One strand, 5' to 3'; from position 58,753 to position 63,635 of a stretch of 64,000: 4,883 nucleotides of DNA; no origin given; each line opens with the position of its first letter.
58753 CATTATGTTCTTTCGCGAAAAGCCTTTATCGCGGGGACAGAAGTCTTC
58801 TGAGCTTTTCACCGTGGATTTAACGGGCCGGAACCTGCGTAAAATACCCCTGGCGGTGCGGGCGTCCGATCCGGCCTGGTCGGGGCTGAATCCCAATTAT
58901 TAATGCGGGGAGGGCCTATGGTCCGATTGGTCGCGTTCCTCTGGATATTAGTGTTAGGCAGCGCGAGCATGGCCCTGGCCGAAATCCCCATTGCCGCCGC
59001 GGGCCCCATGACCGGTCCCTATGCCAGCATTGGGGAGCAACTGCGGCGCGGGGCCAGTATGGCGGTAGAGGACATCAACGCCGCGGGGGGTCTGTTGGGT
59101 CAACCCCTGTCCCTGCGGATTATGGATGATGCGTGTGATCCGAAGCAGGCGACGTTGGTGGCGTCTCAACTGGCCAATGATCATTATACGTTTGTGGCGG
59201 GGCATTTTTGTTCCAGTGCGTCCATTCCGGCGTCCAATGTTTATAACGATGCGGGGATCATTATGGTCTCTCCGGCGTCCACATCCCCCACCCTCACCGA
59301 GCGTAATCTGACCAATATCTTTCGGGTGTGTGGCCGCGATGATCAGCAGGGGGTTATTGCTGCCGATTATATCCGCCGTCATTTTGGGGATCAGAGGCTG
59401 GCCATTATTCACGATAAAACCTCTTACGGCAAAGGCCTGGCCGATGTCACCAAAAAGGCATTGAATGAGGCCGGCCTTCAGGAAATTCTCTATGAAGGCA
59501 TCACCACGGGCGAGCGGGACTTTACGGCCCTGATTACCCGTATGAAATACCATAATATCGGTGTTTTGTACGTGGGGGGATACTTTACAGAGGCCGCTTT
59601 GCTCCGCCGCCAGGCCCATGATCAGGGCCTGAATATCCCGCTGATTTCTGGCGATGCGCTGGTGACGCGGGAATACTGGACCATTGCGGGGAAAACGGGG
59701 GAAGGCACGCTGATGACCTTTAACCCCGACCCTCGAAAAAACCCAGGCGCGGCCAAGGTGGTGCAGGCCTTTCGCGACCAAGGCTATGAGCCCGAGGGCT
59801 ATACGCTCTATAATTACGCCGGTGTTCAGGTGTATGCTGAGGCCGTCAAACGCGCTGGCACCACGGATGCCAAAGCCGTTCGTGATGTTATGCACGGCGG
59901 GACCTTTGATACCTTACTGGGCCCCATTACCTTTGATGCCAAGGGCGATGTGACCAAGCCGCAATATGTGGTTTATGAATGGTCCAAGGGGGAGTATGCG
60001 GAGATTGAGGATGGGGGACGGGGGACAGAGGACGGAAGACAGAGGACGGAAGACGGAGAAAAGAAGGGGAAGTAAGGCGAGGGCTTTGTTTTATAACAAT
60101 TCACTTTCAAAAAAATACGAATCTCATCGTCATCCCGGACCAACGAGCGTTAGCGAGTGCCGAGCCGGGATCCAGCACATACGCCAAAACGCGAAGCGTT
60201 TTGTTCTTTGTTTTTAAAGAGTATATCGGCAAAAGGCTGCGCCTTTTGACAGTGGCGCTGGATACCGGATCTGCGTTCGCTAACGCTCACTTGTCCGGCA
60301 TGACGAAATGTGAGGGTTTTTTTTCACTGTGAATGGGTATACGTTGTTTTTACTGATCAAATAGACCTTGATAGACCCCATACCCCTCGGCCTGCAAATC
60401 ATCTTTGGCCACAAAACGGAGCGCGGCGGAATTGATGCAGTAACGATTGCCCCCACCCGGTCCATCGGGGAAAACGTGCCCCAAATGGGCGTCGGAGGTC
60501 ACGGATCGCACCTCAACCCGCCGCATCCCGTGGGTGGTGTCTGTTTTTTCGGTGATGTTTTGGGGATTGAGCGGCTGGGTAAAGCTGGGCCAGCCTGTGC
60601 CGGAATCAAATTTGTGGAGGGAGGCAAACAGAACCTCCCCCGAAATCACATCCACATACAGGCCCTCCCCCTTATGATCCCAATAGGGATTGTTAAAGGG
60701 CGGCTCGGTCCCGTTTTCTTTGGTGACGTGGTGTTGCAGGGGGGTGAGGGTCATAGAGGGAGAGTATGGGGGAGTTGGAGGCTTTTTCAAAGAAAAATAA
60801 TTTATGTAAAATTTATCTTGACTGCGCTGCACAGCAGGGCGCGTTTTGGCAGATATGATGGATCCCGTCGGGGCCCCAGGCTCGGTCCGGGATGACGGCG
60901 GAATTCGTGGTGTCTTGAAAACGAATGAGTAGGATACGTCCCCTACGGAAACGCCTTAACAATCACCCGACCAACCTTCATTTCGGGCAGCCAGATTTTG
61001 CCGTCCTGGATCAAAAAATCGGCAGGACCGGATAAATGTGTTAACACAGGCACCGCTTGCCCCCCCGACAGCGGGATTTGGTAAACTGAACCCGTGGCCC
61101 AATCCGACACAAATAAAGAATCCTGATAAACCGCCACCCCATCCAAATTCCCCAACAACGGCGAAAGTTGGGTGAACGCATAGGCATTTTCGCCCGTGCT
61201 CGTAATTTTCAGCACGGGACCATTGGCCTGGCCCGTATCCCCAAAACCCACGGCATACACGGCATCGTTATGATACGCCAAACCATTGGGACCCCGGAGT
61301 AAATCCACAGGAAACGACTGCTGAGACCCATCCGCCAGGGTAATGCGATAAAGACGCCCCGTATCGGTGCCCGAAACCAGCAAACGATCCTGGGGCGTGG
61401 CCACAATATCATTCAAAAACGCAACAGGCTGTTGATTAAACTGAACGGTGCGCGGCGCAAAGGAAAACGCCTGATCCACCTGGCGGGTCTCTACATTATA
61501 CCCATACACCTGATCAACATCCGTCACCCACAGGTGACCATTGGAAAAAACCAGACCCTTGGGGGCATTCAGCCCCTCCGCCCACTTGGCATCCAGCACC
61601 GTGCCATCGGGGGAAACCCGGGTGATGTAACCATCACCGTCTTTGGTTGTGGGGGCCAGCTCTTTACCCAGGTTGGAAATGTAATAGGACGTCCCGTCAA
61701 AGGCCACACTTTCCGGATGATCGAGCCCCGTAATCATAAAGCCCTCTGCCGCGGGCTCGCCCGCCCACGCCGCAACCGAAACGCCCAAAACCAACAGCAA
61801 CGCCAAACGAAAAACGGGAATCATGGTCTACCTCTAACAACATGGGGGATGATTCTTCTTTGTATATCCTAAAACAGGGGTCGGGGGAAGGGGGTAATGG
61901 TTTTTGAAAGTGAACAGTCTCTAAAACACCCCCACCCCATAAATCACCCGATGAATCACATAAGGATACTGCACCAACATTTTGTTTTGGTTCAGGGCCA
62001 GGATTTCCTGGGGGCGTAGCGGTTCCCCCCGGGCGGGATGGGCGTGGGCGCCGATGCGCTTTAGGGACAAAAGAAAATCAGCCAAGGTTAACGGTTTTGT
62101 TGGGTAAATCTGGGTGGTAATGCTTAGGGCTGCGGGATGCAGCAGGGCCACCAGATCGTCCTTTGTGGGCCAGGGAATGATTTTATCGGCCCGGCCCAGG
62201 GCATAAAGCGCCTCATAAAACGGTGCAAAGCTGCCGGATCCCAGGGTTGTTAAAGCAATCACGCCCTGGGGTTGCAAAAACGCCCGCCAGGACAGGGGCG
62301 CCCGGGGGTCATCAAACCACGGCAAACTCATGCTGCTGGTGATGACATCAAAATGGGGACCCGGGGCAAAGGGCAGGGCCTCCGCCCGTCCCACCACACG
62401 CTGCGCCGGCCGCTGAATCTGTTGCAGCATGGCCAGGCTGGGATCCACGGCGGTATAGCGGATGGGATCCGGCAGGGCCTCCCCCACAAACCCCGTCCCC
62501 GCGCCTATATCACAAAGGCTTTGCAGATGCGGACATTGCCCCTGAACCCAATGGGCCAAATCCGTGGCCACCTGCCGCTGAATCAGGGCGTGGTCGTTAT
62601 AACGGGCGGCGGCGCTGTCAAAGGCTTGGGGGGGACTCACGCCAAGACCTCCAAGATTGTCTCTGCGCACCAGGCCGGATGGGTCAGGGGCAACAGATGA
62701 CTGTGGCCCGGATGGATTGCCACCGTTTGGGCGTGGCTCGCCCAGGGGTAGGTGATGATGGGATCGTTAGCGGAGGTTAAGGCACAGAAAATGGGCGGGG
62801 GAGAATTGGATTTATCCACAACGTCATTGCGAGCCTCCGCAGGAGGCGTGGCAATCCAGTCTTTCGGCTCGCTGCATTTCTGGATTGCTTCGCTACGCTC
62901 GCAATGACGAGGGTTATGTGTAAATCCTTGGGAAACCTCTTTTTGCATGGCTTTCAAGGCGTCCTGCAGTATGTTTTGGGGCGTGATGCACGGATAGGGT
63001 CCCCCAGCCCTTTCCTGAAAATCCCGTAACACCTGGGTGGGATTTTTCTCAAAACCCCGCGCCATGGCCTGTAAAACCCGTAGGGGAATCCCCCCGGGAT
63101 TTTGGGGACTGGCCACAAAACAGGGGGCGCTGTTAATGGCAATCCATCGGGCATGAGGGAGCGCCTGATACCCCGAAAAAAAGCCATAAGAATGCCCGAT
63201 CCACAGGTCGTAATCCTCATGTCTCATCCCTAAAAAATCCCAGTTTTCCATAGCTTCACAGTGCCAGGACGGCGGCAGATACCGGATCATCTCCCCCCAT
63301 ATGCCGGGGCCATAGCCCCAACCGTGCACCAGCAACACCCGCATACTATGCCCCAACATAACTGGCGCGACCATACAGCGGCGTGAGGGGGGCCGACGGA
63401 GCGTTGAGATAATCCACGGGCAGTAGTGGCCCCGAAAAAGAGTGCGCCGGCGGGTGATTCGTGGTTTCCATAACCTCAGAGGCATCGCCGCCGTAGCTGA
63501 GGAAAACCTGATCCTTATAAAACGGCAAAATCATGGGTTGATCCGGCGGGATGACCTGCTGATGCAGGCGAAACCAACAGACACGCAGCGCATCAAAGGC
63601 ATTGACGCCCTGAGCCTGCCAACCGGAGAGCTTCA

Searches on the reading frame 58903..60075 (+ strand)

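Call 62: search_protein_families(library=pfam, proteins=[window:58903-60075:+], max_evalue=0.00001)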
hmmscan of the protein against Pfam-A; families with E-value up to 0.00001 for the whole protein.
window:58903-60075:+ (390 aa): 3 families
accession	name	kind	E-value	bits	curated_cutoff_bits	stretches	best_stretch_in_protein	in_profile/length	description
PF13458.12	Peripla_BP_6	-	8.9e-58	197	31.7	1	27-363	1-342/343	Periplasmic binding protein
PF01094.35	ANF_receptor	-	7.4e-32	111.2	25.4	1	51-362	6-352/353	Receptor family ligand binding region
PF13433.12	Peripla_BP_5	-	1.3e-20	74.2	27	1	36-356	9-333/363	Periplasmic binding protein domain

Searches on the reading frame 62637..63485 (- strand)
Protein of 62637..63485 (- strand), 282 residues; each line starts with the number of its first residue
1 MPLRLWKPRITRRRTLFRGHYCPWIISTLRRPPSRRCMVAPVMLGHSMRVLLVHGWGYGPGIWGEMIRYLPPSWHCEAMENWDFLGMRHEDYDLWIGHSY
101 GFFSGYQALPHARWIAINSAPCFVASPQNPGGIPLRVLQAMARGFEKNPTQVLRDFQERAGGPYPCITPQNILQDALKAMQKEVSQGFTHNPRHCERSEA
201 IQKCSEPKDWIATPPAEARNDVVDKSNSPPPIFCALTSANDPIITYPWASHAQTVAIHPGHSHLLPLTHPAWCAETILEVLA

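Call 64: find_encoding_contigs(protein=window:62637-63485:-, flank=10000, max_places=3)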
Protein window:62637-63485:- (282 aa): no gene with exactly this product is on record in the collection.
